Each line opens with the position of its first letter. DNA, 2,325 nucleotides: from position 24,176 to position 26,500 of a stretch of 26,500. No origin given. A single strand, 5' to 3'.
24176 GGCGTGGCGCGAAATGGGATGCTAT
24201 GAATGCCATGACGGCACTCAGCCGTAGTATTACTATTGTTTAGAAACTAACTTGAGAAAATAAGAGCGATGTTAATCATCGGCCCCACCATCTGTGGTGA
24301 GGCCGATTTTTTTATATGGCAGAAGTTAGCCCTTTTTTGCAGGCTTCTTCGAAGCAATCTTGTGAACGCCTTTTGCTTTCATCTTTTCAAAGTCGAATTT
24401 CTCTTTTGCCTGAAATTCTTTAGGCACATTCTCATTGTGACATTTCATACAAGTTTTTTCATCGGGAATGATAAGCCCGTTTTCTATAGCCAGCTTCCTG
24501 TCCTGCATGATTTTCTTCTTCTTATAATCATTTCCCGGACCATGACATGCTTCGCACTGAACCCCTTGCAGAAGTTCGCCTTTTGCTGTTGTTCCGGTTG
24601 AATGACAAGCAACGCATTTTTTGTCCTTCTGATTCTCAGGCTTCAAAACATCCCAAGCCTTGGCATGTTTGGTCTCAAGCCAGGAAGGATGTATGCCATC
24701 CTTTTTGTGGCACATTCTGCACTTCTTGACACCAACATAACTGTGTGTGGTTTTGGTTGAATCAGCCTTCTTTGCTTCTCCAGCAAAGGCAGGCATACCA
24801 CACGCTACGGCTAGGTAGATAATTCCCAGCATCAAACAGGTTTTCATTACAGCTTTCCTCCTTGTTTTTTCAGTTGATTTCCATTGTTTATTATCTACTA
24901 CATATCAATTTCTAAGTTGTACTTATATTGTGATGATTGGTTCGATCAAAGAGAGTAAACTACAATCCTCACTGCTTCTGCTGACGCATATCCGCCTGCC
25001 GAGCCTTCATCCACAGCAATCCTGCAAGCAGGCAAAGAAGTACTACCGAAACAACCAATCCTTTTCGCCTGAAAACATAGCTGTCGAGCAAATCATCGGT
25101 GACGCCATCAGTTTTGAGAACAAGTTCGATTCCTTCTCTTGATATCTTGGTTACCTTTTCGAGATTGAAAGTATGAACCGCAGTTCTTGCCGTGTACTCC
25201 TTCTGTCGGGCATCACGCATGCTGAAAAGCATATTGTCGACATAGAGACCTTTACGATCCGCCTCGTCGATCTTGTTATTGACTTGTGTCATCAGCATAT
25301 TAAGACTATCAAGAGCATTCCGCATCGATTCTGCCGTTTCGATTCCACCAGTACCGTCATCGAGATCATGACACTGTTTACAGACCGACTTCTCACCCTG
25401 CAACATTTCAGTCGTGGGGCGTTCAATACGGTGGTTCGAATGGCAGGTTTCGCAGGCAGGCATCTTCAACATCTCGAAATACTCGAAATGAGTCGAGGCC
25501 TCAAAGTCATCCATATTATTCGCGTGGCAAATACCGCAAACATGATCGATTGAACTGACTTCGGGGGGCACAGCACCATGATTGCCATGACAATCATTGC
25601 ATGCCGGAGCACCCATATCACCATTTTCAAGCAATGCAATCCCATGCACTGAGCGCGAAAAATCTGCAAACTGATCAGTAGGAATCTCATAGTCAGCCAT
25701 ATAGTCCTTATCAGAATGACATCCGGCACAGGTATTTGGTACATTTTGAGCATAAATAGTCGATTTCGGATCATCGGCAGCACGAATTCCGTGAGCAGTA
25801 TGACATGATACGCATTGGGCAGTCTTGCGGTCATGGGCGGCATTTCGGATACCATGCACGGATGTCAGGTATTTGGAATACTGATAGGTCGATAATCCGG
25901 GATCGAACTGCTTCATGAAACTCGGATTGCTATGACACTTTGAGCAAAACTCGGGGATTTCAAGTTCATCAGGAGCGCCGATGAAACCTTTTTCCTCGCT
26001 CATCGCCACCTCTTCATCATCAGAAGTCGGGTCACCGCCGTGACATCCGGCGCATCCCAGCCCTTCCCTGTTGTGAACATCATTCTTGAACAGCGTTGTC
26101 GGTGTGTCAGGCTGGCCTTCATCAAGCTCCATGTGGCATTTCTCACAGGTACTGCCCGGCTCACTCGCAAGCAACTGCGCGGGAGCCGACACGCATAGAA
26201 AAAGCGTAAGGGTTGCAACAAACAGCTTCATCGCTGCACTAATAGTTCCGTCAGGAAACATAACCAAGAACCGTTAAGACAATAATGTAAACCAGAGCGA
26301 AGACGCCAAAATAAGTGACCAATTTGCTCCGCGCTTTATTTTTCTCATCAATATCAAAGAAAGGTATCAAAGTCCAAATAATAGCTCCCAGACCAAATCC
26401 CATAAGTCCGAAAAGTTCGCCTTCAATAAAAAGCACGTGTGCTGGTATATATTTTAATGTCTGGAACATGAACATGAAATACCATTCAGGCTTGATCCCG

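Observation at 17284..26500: Compact respiratory island with four different quinol-oxidoreductase families and 45 c-type heme motifs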

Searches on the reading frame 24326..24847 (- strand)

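Call 4: search_protein_families(library=pfam, proteins=[window:24326-24847:-], max_evalue=0.01)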
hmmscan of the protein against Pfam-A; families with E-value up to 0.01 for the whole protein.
window:24326-24847:- (173 aa): 9 families
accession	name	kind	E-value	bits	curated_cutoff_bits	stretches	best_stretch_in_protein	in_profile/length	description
PF13435.11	Cytochrome_C554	-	4.3e-10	40.8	20.8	1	42-103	1-84/84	Cytochrome c554 and c-prime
PF14522.11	Cytochrome_C7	-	1.8e-07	31.3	24.8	2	34-102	7-66/67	Cytochrome c7 and related cytochrome c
PF22113.1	Mtrc-MtrF_II-IV_dom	-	7.6e-07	29.3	30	2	32-88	112-169/176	Outer membrane cytochrome MtrC/MtrF-like, domains II/IV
PF14537.11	Cytochrom_c3_2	-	1.2e-06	29.3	25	1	73-140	4-67/79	Cytochrome c3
PF09699.15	Paired_CXXCH_1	-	0.0002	21.4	20.6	0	131-139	30-38/41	Doubled CXXCH motif (Paired_CXXCH_1)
PF13442.11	Cytochrome_CBB3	-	0.0009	20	27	0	41-62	12-33/68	Cytochrome C oxidase, cbb3-type, subunit III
PF22678.1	Cytochrom_c_NrfB-like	-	0.0013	19.6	27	0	98-167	1-70/89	Cytochrome c-type protein NrfB-like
PF03264.19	Cytochrom_NNT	-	0.0022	18.2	24.1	0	38-83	123-165/174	NapC/NirT cytochrome c family, N-terminal region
PF02085.21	Cytochrom_CIII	-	0.004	17.9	22.9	0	72-144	27-89/101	Class III cytochrome C family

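Call 5: search_protein_families(library=ncbifam, proteins=[window:24326-24847:-], max_evalue=0.01)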
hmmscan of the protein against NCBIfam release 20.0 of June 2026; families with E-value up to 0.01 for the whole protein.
window:24326-24847:- (173 aa): 6 families
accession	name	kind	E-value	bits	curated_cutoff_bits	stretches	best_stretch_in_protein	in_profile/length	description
NF041198.1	UshA_like_PCGU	equivalog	4.8e-24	84.8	275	1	26-146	394-517/519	UshA-like (seleno)protein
NF043010.1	Cyt554_Nsmonas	equivalog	6.6e-11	42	400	2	21-76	18-65/238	cytochrome c-550 CycA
TIGR03508.1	decahem_SO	subfamily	2.4e-09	37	192.2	1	92-168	31-107/258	DmsE family decaheme c-type cytochrome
NF041028.1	decahem_GSU2203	exception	2.2e-08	33.7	325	2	96-168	68-138/317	GSU2203 family decaheme c-type cytochrome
NF008659.0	PRK11659.1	equivalog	0.00035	20.3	184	0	12-140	18-120/188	cytochrome c nitrite reductase pentaheme subunit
TIGR01905.1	paired_CXXCH_1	subfamily_domain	0.0031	17.4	25.2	0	75-94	6-25/41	doubled CXXCH domain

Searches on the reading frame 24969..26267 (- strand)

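Call 4: search_protein_families(library=pfam, proteins=[window:24969-26267:-], max_evalue=0.01)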
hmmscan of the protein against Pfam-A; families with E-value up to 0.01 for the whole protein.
window:24969-26267:- (432 aa): 4 families
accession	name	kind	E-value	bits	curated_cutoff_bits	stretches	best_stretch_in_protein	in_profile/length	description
PF14537.11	Cytochrom_c3_2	-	7.9e-14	52.3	25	3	64-185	1-79/79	Cytochrome c3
PF09699.15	Paired_CXXCH_1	-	7.5e-13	48.4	20.6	2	148-188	5-40/41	Doubled CXXCH motif (Paired_CXXCH_1)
PF14522.11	Cytochrome_C7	-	1.2e-11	44.7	24.8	2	37-113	12-67/67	Cytochrome c7 and related cytochrome c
PF22678.1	Cytochrom_c_NrfB-like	-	3.1e-05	24.8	27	1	108-185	1-66/89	Cytochrome c-type protein NrfB-like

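Call 5: search_protein_families(library=ncbifam, proteins=[window:24969-26267:-], max_evalue=0.01)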
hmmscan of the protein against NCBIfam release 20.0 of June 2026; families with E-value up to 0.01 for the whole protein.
window:24969-26267:- (432 aa): 6 families
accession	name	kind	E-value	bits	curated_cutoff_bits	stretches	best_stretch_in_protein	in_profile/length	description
TIGR03508.1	decahem_SO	subfamily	9.1e-13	48.3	192.2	1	40-303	4-222/258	DmsE family decaheme c-type cytochrome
TIGR01905.1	paired_CXXCH_1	subfamily_domain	1.2e-08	34.7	25.2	1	149-187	6-39/41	doubled CXXCH domain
TIGR03146.1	cyt_nit_nrfB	equivalog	0.00016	22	166.6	1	108-193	43-128/145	cytochrome c nitrite reductase pentaheme subunit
NF045713.1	CxxCH_16_HmcA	equivalog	0.0016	17.1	400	0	222-317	113-223/541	sulfate respiration complex hexadecaheme cytochrome HmcA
TIGR03153.1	cytochr_NrfH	equivalog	0.0043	17.1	134.2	0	167-301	18-134/138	cytochrome c nitrite reductase small subunit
TIGR04257.1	nanowire_3heme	domain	0.0044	17.1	40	0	143-188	18-62/75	c(7)-type cytochrome triheme domain-containing protein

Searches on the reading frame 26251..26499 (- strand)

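Call 4: search_protein_families(library=pfam, proteins=[window:26251-26499:-], max_evalue=0.01)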
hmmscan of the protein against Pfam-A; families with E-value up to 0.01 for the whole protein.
window:26251-26499:- (82 aa): 1 family
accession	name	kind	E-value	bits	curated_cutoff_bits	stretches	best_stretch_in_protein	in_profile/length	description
PF00032.22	Cytochrom_B_C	-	3.2e-10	40.6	20.7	1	2-79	11-82/102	Cytochrome b(C-terminal)/b6/petD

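Call 5: search_protein_families(library=ncbifam, proteins=[window:26251-26499:-], max_evalue=0.01)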
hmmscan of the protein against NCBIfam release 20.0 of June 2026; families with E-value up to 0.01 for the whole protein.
window:26251-26499:- (82 aa): 1 family
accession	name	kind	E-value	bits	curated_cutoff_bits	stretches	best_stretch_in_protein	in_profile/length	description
NF041076.1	cyt_b_SoxC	equivalog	0.00069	18.6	740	1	4-81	285-361/542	proton pump complex cytochrome B SoxC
